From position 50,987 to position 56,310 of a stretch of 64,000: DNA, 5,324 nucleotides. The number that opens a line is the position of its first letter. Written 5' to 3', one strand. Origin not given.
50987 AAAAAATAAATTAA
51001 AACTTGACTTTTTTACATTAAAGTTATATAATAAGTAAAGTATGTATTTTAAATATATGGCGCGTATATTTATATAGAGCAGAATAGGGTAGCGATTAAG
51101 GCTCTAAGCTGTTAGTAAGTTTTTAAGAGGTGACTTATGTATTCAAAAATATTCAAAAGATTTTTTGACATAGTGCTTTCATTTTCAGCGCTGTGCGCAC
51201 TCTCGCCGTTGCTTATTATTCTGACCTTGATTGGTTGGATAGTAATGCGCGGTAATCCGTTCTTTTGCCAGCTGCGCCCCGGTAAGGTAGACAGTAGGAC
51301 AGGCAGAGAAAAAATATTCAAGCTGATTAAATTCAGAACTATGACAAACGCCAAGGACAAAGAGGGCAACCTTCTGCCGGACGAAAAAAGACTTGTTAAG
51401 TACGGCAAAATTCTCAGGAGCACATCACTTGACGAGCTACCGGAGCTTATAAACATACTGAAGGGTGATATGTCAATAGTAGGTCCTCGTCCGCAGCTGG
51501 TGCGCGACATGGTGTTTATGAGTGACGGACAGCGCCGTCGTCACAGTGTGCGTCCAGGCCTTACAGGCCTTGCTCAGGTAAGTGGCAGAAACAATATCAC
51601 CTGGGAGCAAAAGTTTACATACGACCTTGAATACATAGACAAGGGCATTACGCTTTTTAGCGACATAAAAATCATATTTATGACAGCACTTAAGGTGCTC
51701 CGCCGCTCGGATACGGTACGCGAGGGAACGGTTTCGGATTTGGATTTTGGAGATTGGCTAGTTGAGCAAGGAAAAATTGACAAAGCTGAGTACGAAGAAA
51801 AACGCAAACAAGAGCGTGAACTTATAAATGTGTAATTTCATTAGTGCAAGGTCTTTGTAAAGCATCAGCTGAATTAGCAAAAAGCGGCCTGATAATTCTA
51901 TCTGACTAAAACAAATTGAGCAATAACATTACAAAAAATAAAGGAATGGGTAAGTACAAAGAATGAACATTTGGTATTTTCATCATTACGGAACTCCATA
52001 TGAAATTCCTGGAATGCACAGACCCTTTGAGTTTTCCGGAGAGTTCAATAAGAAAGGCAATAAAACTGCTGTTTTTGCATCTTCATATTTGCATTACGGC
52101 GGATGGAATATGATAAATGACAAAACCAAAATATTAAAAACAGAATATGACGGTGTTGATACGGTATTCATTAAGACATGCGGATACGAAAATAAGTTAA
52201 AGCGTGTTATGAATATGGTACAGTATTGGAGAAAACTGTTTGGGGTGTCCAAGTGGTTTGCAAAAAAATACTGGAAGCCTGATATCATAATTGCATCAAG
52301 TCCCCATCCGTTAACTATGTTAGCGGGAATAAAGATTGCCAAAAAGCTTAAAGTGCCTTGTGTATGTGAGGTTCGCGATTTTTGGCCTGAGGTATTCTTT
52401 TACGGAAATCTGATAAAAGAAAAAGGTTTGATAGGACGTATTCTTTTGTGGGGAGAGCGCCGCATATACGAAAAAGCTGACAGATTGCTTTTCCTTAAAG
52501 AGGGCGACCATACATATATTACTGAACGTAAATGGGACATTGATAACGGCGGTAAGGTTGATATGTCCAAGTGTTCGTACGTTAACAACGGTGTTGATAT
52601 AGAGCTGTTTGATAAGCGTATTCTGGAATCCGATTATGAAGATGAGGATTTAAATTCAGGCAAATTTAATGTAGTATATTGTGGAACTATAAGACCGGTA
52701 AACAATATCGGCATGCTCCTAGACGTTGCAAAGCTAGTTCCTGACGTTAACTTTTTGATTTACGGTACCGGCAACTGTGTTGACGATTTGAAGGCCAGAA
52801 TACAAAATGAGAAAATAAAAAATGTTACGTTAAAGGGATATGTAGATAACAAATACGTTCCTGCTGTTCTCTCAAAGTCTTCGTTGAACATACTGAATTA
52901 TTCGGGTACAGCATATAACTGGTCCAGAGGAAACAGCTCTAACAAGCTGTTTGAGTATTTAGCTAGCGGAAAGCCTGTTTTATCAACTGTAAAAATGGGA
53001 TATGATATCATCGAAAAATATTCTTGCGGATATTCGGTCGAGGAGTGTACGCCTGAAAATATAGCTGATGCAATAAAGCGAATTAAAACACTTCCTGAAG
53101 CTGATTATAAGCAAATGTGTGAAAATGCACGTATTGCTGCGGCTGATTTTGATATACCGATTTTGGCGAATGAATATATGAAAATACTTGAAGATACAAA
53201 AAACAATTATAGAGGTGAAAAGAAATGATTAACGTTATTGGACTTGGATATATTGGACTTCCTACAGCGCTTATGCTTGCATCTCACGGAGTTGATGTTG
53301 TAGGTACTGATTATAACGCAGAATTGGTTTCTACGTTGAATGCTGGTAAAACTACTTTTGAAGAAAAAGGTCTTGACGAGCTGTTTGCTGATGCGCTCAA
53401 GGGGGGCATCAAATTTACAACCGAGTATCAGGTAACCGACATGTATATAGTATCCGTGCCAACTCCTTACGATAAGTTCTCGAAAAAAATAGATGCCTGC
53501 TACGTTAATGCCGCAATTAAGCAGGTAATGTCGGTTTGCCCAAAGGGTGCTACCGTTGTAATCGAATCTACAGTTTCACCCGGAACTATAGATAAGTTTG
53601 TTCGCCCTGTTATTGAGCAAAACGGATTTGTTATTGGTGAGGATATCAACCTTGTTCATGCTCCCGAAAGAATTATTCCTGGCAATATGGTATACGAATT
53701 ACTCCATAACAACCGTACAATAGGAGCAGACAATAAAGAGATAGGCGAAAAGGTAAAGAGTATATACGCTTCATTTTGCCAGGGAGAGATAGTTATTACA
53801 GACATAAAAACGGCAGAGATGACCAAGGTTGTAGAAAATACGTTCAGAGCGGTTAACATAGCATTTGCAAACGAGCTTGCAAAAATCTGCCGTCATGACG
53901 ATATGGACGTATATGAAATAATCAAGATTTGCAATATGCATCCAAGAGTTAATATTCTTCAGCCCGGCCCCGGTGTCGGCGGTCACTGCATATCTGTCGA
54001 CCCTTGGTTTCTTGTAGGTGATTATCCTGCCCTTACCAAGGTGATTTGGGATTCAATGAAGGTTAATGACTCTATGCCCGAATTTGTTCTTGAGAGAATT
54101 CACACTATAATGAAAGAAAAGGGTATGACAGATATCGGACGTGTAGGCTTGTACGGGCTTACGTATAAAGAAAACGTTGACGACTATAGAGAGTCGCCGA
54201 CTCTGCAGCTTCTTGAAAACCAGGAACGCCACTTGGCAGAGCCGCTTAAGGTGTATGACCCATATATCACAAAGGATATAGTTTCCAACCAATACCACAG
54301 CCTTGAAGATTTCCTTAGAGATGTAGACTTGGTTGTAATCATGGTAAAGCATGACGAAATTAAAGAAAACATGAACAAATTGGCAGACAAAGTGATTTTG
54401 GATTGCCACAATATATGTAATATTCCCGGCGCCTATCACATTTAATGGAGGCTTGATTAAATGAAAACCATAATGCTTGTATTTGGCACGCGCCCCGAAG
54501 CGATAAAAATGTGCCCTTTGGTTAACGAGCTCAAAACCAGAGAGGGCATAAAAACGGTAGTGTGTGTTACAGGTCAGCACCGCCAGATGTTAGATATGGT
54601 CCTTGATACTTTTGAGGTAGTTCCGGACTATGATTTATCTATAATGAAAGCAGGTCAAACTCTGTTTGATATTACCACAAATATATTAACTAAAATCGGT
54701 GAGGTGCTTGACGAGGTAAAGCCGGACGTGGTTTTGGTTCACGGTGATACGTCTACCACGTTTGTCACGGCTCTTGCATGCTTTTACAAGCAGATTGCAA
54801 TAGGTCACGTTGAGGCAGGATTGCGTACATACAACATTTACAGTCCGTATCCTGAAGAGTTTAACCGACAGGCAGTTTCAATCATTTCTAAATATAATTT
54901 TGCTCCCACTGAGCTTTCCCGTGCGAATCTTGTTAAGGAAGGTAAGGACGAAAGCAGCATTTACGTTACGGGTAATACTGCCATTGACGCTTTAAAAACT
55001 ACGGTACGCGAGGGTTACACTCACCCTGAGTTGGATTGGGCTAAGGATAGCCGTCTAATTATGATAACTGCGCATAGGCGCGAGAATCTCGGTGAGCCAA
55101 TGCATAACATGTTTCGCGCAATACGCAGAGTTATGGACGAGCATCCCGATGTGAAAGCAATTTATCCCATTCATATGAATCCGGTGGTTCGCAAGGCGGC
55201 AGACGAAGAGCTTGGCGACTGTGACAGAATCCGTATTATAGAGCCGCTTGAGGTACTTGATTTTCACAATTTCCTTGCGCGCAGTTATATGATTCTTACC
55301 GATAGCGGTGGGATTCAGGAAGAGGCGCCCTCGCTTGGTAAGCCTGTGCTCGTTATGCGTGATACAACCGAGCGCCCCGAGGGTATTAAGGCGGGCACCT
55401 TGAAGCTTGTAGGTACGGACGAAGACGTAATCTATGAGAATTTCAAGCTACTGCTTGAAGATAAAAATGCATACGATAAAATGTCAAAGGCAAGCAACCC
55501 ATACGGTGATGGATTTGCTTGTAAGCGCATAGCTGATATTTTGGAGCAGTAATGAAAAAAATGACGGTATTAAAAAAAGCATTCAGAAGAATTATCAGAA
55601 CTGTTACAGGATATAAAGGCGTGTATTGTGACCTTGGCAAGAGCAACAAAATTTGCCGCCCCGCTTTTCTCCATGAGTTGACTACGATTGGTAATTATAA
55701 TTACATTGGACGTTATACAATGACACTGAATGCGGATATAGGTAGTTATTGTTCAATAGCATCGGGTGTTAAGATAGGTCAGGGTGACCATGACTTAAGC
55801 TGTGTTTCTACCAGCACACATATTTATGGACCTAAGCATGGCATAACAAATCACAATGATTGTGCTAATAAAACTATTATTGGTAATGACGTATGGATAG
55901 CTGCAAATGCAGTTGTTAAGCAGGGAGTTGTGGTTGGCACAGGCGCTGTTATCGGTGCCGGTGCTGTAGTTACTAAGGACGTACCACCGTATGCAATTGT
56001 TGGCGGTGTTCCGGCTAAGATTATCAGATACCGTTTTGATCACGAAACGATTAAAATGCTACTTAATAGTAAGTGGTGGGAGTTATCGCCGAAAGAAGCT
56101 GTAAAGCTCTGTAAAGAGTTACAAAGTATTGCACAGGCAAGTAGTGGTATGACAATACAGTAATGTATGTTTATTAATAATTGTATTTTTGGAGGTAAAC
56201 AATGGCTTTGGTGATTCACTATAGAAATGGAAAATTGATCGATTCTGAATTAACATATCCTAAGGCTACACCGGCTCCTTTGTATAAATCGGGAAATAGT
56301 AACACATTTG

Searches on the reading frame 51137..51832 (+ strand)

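Call 97: search_protein_families(library=pfam, max_evalue=0.0001, proteins=[window:51137-51832:+])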
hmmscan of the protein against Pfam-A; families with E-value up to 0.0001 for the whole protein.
window:51137-51832:+ (232 aa): 1 family
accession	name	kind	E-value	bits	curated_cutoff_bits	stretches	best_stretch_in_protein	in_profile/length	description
PF02397.22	Bac_transf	-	1e-54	185.3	27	1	7-188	1-178/179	Bacterial sugar transferase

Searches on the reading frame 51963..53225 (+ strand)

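Call 97: search_protein_families(library=pfam, max_evalue=0.0001, proteins=[window:51963-53225:+])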
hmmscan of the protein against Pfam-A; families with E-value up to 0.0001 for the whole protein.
window:51963-53225:+ (421 aa): 5 families
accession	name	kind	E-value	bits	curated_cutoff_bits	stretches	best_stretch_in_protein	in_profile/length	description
PF00534.26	Glycos_transf_1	-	3.9e-16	59.5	26.4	1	227-390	8-170/172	Glycosyl transferases group 1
PF13692.12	Glyco_trans_1_4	-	7.1e-15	55.9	27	1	235-374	2-139/142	Glycosyl transferases group 1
PF13579.12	Glyco_trans_4_4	-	1.6e-09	38.7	29.7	1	87-190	55-146/158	Glycosyl transferase 4-like domain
PF13439.12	Glyco_transf_4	-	7.5e-07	29.8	28.5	1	89-214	58-169/170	Glycosyltransferase Family 4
PF13524.12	Glyco_trans_1_2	-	1.5e-06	28.7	25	1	252-375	5-112/144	Glycosyl transferase-like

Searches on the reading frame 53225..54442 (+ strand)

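Call 97: search_protein_families(library=pfam, max_evalue=0.0001, proteins=[window:53225-54442:+])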
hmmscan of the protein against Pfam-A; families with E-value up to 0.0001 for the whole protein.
window:53225-54442:+ (406 aa): 4 families
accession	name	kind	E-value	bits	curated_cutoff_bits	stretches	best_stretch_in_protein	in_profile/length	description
PF03721.20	UDPG_MGDP_dh_N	-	4e-46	157.4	27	1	2-178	3-185/187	UDP-glucose/GDP-mannose dehydrogenase family, NAD binding domain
PF00984.24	UDPG_MGDP_dh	-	1.1e-26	93.2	25.4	1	195-270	1-78/94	UDP-glucose/GDP-mannose dehydrogenase family, central domain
PF03720.21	UDPG_MGDP_dh_C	-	3e-19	69.7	30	1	309-399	2-102/103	UDP-glucose/GDP-mannose dehydrogenase family, UDP binding domain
PF03446.21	NAD_binding_2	-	7.3e-06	26.5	21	0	2-127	2-105/161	NAD binding domain of 6-phosphogluconate dehydrogenase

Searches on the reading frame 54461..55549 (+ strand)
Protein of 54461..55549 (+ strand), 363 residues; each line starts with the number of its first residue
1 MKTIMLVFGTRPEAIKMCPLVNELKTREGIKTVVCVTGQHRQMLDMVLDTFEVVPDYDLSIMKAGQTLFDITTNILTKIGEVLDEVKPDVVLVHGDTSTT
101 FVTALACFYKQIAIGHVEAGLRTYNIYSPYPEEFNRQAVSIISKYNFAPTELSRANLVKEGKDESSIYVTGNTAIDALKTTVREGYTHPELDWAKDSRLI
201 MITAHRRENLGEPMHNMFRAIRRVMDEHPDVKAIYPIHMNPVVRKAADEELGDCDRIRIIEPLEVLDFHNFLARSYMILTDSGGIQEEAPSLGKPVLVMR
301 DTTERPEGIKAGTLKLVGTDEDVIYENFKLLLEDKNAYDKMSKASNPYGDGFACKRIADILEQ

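Call 97: search_protein_families(library=pfam, max_evalue=0.0001, proteins=[window:54461-55549:+])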
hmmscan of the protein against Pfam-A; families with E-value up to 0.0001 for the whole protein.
window:54461-55549:+ (363 aa): 1 family
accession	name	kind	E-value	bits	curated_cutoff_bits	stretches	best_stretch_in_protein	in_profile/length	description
PF02350.25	Epimerase_2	-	8.5e-121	403.5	30.6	1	23-362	2-347/347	UDP-N-acetylglucosamine 2-epimerase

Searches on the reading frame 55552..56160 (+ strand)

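Call 97: search_protein_families(library=pfam, max_evalue=0.0001, proteins=[window:55552-56160:+])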
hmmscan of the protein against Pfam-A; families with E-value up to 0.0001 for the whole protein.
window:55552-56160:+ (203 aa): 3 families
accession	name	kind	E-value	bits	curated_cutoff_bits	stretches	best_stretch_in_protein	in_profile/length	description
PF00132.30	Hexapep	-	5.2e-14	51.7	27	1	108-142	2-36/36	Bacterial transferase hexapeptide (six repeats)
PF25084.1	LbH_EIF2B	-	6.5e-07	29.8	54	1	32-139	10-104/105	EIF2B subunit epsilon LbH domain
PF14602.12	Hexapep_2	-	1.2e-06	28.6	27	1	108-142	2-34/34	Hexapeptide repeat of succinyl-transferase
